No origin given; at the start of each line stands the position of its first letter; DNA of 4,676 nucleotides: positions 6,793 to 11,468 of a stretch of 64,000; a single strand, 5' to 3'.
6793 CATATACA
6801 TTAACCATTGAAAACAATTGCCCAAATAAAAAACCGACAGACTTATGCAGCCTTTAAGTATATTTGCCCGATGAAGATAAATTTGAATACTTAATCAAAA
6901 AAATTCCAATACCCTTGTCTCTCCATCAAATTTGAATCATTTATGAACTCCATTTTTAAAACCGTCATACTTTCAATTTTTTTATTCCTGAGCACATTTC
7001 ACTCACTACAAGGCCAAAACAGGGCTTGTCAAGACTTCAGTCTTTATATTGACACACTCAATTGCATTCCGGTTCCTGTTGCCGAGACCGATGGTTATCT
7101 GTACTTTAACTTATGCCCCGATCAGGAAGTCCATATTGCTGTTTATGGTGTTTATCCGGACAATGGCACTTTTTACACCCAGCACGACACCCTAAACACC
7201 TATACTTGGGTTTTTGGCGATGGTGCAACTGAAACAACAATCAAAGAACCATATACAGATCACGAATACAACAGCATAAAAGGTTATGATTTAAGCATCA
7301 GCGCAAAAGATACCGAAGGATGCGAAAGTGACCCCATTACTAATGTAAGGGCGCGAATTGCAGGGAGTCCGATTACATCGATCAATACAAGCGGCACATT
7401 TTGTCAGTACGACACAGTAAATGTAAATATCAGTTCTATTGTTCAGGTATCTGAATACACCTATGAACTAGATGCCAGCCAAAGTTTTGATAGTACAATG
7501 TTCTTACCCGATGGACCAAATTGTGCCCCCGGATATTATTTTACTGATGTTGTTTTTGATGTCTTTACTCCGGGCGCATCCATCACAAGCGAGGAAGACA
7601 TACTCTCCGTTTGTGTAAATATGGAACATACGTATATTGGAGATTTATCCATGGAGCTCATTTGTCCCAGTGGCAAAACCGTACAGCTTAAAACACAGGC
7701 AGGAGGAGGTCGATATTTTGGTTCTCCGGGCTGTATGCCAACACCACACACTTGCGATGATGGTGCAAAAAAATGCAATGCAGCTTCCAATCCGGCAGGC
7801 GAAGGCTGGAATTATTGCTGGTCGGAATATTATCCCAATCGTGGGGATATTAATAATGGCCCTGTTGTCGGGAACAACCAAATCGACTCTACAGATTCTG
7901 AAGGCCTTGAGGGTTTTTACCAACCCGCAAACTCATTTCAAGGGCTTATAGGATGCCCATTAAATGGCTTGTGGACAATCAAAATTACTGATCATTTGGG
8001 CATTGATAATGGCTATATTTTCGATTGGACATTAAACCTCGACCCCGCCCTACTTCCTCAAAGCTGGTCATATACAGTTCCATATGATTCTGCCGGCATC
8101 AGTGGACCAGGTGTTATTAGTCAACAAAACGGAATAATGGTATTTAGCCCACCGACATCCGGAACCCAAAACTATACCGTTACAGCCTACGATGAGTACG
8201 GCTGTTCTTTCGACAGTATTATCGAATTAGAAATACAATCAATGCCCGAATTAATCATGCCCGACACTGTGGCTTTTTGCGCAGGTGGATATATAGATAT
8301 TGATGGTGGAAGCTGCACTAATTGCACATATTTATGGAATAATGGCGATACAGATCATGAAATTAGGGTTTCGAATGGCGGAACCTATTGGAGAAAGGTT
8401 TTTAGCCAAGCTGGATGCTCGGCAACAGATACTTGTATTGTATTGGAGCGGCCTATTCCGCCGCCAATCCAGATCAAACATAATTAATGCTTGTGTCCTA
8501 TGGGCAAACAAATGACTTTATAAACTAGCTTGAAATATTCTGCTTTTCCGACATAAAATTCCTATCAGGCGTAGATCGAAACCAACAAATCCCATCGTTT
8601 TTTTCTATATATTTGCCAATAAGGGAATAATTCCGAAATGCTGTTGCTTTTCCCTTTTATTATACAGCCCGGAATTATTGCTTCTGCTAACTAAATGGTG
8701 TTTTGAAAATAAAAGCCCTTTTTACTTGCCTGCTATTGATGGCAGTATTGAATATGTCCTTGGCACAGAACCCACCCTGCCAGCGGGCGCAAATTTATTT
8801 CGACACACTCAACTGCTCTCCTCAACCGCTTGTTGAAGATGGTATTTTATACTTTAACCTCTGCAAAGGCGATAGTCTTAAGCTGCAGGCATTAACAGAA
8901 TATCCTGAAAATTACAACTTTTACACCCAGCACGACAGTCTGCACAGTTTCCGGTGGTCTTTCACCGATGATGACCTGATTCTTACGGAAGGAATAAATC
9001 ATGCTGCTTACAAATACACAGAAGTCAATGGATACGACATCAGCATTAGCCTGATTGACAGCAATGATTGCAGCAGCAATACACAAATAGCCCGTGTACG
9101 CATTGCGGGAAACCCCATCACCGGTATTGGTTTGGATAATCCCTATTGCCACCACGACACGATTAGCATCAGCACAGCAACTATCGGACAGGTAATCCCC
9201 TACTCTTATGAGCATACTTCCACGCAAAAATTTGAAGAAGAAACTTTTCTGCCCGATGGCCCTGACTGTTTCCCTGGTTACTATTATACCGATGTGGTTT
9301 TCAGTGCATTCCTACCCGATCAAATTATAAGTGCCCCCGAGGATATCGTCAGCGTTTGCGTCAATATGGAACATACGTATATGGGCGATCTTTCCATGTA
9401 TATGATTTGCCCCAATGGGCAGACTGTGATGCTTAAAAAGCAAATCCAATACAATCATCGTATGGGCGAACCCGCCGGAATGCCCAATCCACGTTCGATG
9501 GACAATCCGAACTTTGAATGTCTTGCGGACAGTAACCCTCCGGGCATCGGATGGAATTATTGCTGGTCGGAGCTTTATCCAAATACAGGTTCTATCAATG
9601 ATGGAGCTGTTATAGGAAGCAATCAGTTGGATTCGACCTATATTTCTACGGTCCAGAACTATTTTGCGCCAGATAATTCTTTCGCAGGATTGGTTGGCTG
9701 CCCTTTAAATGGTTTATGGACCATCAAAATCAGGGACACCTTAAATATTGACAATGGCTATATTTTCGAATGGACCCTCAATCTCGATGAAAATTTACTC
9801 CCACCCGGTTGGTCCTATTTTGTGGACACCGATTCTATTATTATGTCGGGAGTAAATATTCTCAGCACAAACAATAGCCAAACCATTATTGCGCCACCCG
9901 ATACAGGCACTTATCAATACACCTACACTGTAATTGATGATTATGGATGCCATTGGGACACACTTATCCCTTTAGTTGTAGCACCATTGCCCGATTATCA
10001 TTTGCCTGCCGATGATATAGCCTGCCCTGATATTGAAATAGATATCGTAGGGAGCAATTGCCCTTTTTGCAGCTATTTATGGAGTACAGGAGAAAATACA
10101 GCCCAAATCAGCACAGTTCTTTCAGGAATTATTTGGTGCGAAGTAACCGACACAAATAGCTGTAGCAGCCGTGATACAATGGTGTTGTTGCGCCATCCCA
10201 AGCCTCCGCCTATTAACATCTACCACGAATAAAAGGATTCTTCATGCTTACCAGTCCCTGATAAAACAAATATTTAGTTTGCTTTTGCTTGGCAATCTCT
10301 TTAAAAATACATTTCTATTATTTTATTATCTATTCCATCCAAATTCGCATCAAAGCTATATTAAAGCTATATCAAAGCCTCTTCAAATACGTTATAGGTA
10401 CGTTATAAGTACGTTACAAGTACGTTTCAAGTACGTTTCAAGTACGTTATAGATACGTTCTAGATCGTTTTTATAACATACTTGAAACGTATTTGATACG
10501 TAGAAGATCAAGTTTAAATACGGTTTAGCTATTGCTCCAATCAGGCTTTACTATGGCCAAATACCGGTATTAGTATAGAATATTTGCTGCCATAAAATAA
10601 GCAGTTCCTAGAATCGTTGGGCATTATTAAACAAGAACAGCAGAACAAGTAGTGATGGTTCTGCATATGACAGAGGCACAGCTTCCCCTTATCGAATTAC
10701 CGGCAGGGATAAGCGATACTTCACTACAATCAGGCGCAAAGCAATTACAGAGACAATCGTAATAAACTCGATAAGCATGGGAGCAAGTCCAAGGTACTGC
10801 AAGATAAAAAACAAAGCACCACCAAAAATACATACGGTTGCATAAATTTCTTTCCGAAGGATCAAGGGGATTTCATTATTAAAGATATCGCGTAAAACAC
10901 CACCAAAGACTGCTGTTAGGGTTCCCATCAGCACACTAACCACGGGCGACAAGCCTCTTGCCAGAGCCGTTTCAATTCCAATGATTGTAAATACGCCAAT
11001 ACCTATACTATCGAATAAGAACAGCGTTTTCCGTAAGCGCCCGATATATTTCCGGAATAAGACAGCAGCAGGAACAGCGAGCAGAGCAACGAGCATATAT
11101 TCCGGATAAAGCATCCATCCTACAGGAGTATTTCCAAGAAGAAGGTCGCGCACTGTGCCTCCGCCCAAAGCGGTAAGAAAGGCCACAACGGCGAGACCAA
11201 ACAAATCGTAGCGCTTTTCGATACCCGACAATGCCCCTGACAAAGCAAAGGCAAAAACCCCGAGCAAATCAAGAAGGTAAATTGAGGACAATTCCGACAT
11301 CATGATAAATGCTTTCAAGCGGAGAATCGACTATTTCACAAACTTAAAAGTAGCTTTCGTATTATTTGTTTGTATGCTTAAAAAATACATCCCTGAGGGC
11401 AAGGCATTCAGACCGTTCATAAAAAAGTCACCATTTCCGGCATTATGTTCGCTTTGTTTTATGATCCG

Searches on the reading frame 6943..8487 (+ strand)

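Call 9: search_protein_families(library=pfam, proteins=[window:6943-8487:+], max_evalue=0.001)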
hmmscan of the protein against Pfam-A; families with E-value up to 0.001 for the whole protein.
window:6943-8487:+ (514 aa): 3 families
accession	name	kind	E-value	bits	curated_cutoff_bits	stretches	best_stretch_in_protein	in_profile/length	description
PF01483.27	P_proprotein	-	2.9e-11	43.8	21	1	222-255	5-38/86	Proprotein convertase P-domain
PF00801.26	PKD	-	0.00019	21.8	23.5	1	86-129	31-73/80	PKD domain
PF18911.6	PKD_4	-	0.00043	20.7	27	1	75-129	24-76/85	PKD domain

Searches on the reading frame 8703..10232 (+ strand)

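Call 9: search_protein_families(library=pfam, proteins=[window:8703-10232:+], max_evalue=0.001)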
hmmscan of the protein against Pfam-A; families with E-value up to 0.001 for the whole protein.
window:8703-10232:+ (509 aa): 2 families
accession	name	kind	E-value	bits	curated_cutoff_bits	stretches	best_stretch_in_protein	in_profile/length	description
PF01483.27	P_proprotein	-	8.3e-11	42.3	21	1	216-250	4-38/86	Proprotein convertase P-domain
PF18911.6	PKD_4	-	0.00021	21.7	27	0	73-133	26-84/85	PKD domain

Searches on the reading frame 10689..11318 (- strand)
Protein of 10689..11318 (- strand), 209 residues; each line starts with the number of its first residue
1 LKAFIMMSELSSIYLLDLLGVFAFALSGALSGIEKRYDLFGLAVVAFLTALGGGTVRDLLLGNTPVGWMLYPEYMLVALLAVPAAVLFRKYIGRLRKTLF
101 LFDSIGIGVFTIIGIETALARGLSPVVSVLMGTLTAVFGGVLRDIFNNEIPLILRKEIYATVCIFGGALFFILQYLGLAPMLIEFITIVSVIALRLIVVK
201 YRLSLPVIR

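Call 64: search_protein_families(library=pfam, proteins=[window:10689-11318:-], max_evalue=0.001)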
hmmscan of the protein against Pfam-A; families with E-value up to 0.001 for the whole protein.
window:10689-11318:- (209 aa): 1 family
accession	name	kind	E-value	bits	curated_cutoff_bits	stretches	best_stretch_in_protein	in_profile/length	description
PF03458.18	Gly_transporter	-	4.1e-47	158.4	23.5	2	101-174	2-77/78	Glycine transporter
